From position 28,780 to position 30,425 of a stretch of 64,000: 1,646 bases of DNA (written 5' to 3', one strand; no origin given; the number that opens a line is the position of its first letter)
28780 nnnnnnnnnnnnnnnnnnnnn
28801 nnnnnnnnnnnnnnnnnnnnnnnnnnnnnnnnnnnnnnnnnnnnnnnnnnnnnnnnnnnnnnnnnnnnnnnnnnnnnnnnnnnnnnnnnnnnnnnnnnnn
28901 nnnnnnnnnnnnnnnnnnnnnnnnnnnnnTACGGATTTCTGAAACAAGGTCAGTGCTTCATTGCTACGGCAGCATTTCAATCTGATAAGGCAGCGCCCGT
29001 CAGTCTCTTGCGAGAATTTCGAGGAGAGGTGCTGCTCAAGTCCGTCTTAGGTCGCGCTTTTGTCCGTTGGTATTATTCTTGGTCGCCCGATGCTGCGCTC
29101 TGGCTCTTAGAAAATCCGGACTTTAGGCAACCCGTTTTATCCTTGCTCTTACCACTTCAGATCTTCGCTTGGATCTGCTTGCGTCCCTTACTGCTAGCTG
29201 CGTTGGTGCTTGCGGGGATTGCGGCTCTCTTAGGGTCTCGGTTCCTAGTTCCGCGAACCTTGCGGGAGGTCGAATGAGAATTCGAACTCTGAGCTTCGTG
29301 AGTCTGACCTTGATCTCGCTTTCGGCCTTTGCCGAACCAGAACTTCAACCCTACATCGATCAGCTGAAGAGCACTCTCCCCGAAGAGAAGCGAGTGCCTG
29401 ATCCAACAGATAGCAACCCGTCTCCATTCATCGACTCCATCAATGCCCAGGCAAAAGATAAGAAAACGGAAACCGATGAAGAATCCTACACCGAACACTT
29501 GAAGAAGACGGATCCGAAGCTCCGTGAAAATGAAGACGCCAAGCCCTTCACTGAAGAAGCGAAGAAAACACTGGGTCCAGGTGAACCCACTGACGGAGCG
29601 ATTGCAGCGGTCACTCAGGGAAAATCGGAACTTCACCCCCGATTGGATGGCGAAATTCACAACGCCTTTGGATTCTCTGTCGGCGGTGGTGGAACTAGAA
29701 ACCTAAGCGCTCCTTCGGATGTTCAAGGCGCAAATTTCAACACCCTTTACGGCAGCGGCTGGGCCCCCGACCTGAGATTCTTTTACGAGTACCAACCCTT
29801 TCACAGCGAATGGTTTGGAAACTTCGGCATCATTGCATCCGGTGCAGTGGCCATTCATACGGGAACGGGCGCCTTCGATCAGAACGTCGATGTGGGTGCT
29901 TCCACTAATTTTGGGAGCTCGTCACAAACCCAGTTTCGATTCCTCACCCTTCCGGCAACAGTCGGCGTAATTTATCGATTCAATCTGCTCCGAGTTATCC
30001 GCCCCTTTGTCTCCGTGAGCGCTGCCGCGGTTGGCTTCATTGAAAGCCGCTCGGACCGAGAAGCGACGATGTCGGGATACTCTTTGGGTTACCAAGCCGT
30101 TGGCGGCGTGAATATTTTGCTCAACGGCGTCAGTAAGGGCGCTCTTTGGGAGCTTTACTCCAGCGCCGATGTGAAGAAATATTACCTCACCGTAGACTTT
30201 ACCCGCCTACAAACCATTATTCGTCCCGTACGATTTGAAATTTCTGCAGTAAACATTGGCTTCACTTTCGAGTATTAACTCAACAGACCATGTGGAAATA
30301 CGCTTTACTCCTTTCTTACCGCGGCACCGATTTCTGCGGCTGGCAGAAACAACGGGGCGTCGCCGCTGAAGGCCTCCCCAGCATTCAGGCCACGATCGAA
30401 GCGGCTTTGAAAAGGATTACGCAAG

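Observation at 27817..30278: Two-gene surface module: secreted Thr-rich protein with a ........-type C-terminal domain translationally coupled (ATGA) to an OM beta-barrel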

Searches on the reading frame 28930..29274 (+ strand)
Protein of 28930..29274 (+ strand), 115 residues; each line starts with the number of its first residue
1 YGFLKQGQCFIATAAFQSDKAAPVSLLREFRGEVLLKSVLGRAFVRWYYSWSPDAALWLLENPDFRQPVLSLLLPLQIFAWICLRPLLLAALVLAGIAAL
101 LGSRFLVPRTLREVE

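Call 69: find_related_loci(query=A4, collection=metagenome_contigs, flank=4000)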
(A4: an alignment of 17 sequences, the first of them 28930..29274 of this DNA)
Query A4 (115 aa) in metagenome_contigs; peptide patterns used: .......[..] (x = any residue, [..] = any of these).
600 stretches matched a pattern (row limit reached: there are more); 567 encode a relative of the query (tblastn E <= 1e-3); the best 80 are kept; 80 distinct loci.
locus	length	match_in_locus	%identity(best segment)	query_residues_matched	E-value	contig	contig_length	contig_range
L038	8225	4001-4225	55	2-76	6e-21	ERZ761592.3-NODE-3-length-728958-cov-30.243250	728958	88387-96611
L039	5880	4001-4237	51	7-85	3e-19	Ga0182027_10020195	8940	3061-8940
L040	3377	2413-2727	43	8-108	4e-18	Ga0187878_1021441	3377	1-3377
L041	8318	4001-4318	39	9-111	4e-18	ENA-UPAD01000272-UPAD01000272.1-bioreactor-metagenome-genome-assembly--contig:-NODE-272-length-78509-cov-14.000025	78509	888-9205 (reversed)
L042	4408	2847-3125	40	9-101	6e-18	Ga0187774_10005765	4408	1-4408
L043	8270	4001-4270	44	1-90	2e-17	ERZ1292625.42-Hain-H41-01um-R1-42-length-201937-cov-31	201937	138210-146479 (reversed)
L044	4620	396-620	52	5-76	2e-17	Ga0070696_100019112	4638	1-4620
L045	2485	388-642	45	1-85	4e-17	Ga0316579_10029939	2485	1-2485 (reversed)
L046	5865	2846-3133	41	9-102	4e-17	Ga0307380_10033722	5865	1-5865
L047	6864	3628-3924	40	9-106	7e-17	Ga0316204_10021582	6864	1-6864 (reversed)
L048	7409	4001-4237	42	7-85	7e-17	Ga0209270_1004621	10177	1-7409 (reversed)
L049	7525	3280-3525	46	7-88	1e-16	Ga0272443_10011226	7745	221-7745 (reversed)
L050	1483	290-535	45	8-89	1e-16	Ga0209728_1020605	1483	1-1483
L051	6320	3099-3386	40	9-102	1e-16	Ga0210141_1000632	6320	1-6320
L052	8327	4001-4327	42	2-112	1e-16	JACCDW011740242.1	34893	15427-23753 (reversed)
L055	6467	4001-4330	37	3-109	2e-16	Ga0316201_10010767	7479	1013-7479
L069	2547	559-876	40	1-105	9e-16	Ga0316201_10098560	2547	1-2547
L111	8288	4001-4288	41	9-100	4e-16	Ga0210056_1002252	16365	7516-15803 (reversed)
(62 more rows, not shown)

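Call 80: search_protein_families(library=pfam, proteins=[L055:843-2087:+, L055:2168-4330:+, L055:4343-4810:+, L055:5332-5754:+, L055:5759-6409:+, L111:2627-4330:+, L111:4409-5635:+, L069:905-1381:+, L041:3371-4363:+, L041:4364-5431:-], max_evalue=0.001)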
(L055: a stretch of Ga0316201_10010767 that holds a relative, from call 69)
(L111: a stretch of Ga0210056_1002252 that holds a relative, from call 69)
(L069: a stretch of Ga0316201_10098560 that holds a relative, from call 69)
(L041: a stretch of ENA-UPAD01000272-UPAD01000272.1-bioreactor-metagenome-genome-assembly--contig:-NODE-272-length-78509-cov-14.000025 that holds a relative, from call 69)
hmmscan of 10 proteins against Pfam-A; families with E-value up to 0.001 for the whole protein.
L055:843-2087:+ (415 aa): 1 family
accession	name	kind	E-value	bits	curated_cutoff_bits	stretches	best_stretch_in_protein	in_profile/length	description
PF00482.28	T2SSF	-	7.3e-62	207.3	25.2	2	81-204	1-125/125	Type II secretion system (T2SS), protein F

L055:2168-4330:+ (721 aa): 1 family
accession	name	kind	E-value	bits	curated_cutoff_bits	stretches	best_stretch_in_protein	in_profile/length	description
PF17164.10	DUF5122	-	7e-23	81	27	1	55-90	1-36/36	Domain of unknown function (DUF5122) beta-propeller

L055:4343-4810:+ (156 aa): 2 families
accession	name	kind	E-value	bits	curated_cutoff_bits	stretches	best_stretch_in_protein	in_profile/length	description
PF08334.16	T2SSG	-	1.5e-40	138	21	1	42-153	1-108/108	Type II secretion system (T2SS), protein G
PF07963.17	N_methyl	-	1.3e-08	34.5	21.2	1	16-37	3-24/27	Prokaryotic N-terminal methylation motif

L055:5332-5754:+ (141 aa): 1 family
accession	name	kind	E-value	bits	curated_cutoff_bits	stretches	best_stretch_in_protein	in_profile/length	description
PF07963.17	N_methyl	-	2.7e-08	33.5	21.2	1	19-41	5-27/27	Prokaryotic N-terminal methylation motif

L055:5759-6409:+ (217 aa): 2 families
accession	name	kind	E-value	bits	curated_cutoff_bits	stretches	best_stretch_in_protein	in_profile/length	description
PF07963.17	N_methyl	-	3.5e-08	33.1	21.2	1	8-33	2-27/27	Prokaryotic N-terminal methylation motif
PF11612.13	T2SSJ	-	6.5e-05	23.7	28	1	84-195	29-129/140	Type II secretion system (T2SS), protein J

L111:2627-4330:+ (568 aa): 2 families
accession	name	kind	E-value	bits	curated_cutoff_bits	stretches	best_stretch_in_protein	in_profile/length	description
PF00082.27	Peptidase_S8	-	6.6e-57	193.4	21.8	1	160-400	3-256/288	Subtilase family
PF22148.1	Fervidolysin_NPro-like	-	1.9e-15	57.4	21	1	35-108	10-81/81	Fervidolysin N-terminal prodomain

L111:4409-5635:+ (409 aa): 1 family
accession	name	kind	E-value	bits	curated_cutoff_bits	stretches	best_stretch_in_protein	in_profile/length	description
PF00482.28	T2SSF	-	2.9e-63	211.9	25.2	2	278-400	1-125/125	Type II secretion system (T2SS), protein F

L069:905-1381:+ (159 aa): 2 families
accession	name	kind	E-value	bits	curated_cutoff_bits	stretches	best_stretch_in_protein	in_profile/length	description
PF08334.16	T2SSG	-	6.4e-41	139.2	21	1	45-156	1-108/108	Type II secretion system (T2SS), protein G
PF07963.17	N_methyl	-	5.7e-07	29.3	21.2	1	20-40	4-24/27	Prokaryotic N-terminal methylation motif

L041:3371-4363:+ (331 aa): 1 family
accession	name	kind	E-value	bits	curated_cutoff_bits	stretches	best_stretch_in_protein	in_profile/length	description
PF07963.17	N_methyl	-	5.6e-06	26.2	21.2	1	10-32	4-26/27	Prokaryotic N-terminal methylation motif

L041:4364-5431:- (356 aa): 7 families
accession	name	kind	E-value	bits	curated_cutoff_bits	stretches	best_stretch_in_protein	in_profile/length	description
PF00437.27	T2SSE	-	6.8e-49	166.9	24.9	1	9-294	13-288/370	Type II/IV secretion system protein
PF13401.12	AAA_22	-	4.1e-07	30.8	27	1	127-213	4-96/130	AAA domain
PF13604.12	AAA_30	-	7.9e-05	22.9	27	1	119-194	9-77/191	AAA domain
PF13245.12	AAA_19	-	0.00043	20.9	25.1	0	126-158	9-41/134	AAA domain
PF25199.1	nSTAND_NTPase5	-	0.0005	20.4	34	1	130-175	43-88/145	Novel STAND NTPase 5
PF04851.21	ResIII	-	0.00061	20.2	22.5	0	131-249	26-150/164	Type III restriction enzyme, res subunit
PF00004.35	AAA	-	0.00064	20.6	21.2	0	131-213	1-69/131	ATPase family associated with various cellular activities (AAA)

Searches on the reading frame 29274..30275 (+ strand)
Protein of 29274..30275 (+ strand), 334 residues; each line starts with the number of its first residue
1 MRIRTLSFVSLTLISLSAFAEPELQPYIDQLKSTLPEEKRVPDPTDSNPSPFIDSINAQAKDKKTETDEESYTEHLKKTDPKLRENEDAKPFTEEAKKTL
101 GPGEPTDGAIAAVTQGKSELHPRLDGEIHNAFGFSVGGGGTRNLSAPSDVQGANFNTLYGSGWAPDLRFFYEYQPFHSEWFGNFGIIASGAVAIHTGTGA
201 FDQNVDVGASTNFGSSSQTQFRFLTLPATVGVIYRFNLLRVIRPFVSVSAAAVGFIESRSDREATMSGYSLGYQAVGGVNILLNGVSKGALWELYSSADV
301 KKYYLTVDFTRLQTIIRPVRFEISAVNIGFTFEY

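Call 3: search_protein_families(library=ncbifam, proteins=[window:29274-30275:+], max_evalue=1)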
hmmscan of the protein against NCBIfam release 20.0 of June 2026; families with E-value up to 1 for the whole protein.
window:29274-30275:+ (334 aa): 2 families
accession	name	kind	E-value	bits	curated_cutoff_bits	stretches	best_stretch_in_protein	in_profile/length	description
NF053801.1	OM_Bd0486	exception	4.8e-19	68.7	370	1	153-334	180-356/356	Bd0486 family outer membrane beta-barrel protein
NF040596.1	MXAN_2562_fam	subfamily_domain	1.9e-08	34.2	100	1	151-313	22-183/208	MXAN_2562 family outer membrane beta-barrel protein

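Call 4: search_protein_families(library=pfam, proteins=[window:29274-30275:+], max_evalue=1)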
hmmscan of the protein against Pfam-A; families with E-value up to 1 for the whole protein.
window:29274-30275:+ (334 aa): 1 family
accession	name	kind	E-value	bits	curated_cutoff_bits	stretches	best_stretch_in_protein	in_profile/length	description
PF12740.14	PETase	-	0.12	12.2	28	1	111-145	108-143/263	PET hydrolase-like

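Call 8: find_homologous_proteins(query=window:29274-30275:+, max_evalue=0.001)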
Query window:29274-30275:+ (334 aa): 48 proteins with E <= 0.001 among 6219 candidates.
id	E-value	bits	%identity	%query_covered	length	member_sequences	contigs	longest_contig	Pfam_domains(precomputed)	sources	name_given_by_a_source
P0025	2.3e-219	745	99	100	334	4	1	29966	-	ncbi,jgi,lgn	jgi:hypothetical protein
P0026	2.9e-76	275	43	99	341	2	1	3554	-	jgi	jgi:hypothetical protein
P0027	5.6e-75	271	45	96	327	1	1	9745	-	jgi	jgi:hypothetical protein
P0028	1.1e-74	270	44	93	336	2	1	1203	PF13505.13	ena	-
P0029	1.3e-73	266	40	100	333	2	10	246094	-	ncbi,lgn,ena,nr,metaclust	ncbi:MAG TPA: hypothetical protein DCS07_07970 [Bdellovibrionales bacterium]|nr:MAG: hypothetical pr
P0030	1.8e-73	266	43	96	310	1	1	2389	-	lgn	-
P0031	1.7e-71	259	42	94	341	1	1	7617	-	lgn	-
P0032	4.2e-71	258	41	94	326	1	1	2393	-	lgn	-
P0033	2.6e-70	255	40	98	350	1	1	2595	-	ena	-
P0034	5.0e-70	254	41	99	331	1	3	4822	PF13505.13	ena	-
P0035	6.0e-70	254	41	95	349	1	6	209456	-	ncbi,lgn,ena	-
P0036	1.0e-68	250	40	93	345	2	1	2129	PF13505.13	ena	-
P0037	1.4e-68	250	40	100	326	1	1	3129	-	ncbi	-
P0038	2.3e-68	249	41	100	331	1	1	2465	-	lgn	-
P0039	1.7e-67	246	39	99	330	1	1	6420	PF13505.13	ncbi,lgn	-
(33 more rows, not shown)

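Call 11: find_related_loci(query=A1, collection=genome_contigs, flank=6000)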
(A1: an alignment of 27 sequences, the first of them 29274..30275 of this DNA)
Query A1 (334 aa) in genome_contigs; peptide patterns used: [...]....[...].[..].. (x = any residue, [..] = any of these).
30 stretches matched a pattern; 27 encode a relative of the query (tblastn E <= 1e-3); 27 distinct loci.
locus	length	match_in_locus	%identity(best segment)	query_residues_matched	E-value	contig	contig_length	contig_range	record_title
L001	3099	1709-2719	41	6-334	4e-80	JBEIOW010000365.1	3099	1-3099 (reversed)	MAG: Bacteriovoracaceae bacterium isolate Sample-106-S6-bin-27 Sample_106_S6-bin_27-k141_296071, whole genome shotgun se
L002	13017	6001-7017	40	6-334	2e-73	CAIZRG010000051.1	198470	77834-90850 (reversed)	MAG: Oligoflexia bacterium isolate I-1_bin-249 genome assembly, contig: bin-249:51/59, whole genome shotgun sequence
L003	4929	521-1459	40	25-334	1e-73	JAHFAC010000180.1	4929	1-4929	MAG: Bacteriovoracaceae bacterium isolate nzgw166 NODE_34006_length_4930_cov_2.096486, whole genome shotgun sequence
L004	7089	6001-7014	41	2-334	3e-73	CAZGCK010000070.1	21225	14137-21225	MAG TPA_asm: uncultured Bacteriovoracaceae bacterium isolate SRP219642_co7_571 genome assembly, contig: NODE_3499_length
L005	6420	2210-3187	39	4-334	3e-73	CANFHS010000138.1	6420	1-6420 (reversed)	MAG: Bacteriovoracaceae bacterium isolate Jr-14may18-18 genome assembly, contig: Jr-14may18-C19287, whole genome shotgun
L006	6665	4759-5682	39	25-334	4e-72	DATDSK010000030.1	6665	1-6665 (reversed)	MAG TPA_asm: Bdellovibrionota bacterium isolate SMAG_U8001 k141_181777, whole genome shotgun sequence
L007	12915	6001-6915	39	22-334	2e-71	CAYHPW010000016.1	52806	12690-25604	MAG TPA_asm: uncultured Bacteriovoracaceae bacterium isolate ERP119705_co14_164 genome assembly, contig: NODE_332_length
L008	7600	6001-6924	39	25-334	7e-71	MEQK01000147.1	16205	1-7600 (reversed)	MAG: Bdellovibrionales bacterium RIFOXYD1_FULL_55_31 rifoxyd1_full_scaffold_5189, whole genome shotgun sequence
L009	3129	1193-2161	40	2-334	3e-70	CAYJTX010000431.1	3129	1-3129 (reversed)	MAG TPA_asm: uncultured Bacteriovoracaceae bacterium isolate ERP125453_co1_289 genome assembly, contig: NODE_45545_lengt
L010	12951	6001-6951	39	9-334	3e-69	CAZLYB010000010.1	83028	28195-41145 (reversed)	MAG TPA_asm: uncultured Bacteriovoracaceae bacterium isolate SRP296810_co1_56 genome assembly, contig: NODE_242_length_8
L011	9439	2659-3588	40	24-333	2e-67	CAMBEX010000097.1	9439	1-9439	MAG: Bdellovibrio sp. ZAP7 isolate TH-11nov19-265 genome assembly, contig: TH-11nov19-C18230, whole genome shotgun seque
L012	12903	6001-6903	41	27-334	4e-67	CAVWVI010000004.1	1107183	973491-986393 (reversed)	MAG: Oligoflexia bacterium isolate MFD09671.bin.1.114 genome assembly, contig: contig_61949, whole genome shotgun sequen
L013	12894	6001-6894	39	25-334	2e-66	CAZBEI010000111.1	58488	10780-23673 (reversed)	MAG TPA_asm: uncultured Bdellovibrio sp. isolate binchicken_co203_640 genome assembly, contig: k141_1747181, whole genom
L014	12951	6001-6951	39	25-334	1e-65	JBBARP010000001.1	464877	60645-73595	MAG: Bdellovibrionia bacterium isolate EUL_222 ctg1-EUL_222, whole genome shotgun sequence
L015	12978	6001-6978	38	1-334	2e-64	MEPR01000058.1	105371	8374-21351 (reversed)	MAG: Bdellovibrionales bacterium GWB1_55_8 gwb1_scaffold_363, whole genome shotgun sequence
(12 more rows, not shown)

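Call 23: predict_structure(alignment_id=A1)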
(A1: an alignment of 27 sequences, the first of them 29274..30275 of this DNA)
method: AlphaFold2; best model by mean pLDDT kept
length: 334 residues; sequences in the alignment: 27
mean_pLDDT: 71.1   pTM: 0.58
mean pLDDT of the five models: 71.1, 70.9, 69.1, 68.8, 67.9
residues with pLDDT >= 90: 97; 70-90: 71; 50-70: 101; < 50: 65
segments of 3 or more residues with pLDDT < 50: 17-32, 34-50, 63-70, 85-91, 122-125, 149-151
pLDDT, mean of each block of 10 residues (from residue 1): 54 49 43 42 42 55 45 61 49 54 55 64 59 86 64 69 84 87 94 87 65 72 94 91 96 93 87 97 67 59 93 89 93 89
secondary structure, 60 per line:
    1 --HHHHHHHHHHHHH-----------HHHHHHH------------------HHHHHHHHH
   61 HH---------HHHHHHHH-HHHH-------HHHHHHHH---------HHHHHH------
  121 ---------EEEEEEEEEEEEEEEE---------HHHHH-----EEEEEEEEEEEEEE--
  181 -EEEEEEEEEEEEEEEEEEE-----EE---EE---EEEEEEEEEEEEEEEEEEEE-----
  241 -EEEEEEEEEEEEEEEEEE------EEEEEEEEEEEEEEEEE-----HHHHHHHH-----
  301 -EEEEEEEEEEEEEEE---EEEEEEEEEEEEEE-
elements in order: H3-15 H27-33 H52-62 H72-79 H81-84 H92-99 H109-114 E130-145 H155-159 E165-178 E182-200 E216-235 E242-259 E266-282 H288-295 E302-316 E320-333

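Call 27: fold_search(model_id=the predicted structure, library=pdb)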
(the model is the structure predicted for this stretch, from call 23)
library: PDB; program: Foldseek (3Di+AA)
matches with E <= 10: 871; with E <= 0.001: 44
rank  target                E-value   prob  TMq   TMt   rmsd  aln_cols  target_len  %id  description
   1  3qrc_B                5.5e-09  1.00  0.34  0.63   5.8       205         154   12  The crystal structure of Ail, the attachment invasion locus protein of Yersinia pestis, in complex with the heparin an (released 2011-11-23)
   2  3qrc_A                7.0e-09  1.00  0.34  0.63   5.7       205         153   12  The crystal structure of Ail, the attachment invasion locus protein of Yersinia pestis, in complex with the heparin an (released 2011-11-23)
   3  3qra                  1.7e-08  1.00  0.32  0.61   6.2       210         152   10  The crystal structure of Ail, the attachment invasion locus protein of Yersinia pestis (released 2011-11-23)
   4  9fzc_A                1.8e-08  1.00  0.39  0.70   4.5       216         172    6  Structure of OmpA-short in complex with nanobody Nb01 (released 2024-07-17)
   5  2x56                  1.3e-07  1.00  0.36  0.42   9.5       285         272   10  Yersinia Pestis Plasminogen Activator Pla (Native) (released 2010-07-28)
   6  1qj9                  1.4e-07  1.00  0.31  0.60   6.7       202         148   13  CRYSTAL STRUCTURE OF THE OUTER MEMBRANE PROTEIN OMPX FROM ESCHERICHIA COLI (released 1999-10-06)
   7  2x55                  2.6e-07  1.00  0.35  0.41   9.7       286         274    8  Yersinia Pestis Plasminogen Activator Pla (Native) (released 2010-07-28)
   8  7xw0_A                3.3e-07  1.00  0.38  0.45   9.8       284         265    6  Crystal structure of pOmpT (released 2023-05-31)
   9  7xw0_B                4.4e-07  1.00  0.37  0.44  11.0       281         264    7  Crystal structure of pOmpT (released 2023-05-31)
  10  2x4m_A                7.0e-07  1.00  0.35  0.38  11.1       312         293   10  Yersinia Pestis Plasminogen Activator Pla (released 2010-07-28)
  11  4dcb_A                7.4e-07  1.00  0.34  0.39   9.8       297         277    9  Y. pestis Plasminogen Activator Pla in Complex with Human Plasminogen Activation Loop Peptide ALP11 (released 2012-06-06)
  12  9fzd_A                8.8e-07  1.00  0.37  0.65   5.1       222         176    7  Structure of OmpA-long in complex with nanobody Nb39 (released 2024-07-17)
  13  2x4m_C                9.4e-07  1.00  0.35  0.39  10.0       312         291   10  Yersinia Pestis Plasminogen Activator Pla (released 2010-07-28)
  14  1p4t                  1.3e-06  1.00  0.34  0.65   4.9       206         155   10  Crystal structure of Neisserial surface protein A (NspA) (released 2003-07-22)
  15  9nh1_A                2.0e-06  1.00  0.28  0.35  20.6       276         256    9  In situ cryo-EM structure of porin I of the Legionella Dot/Icm T4SS machine (released 2025-09-17)
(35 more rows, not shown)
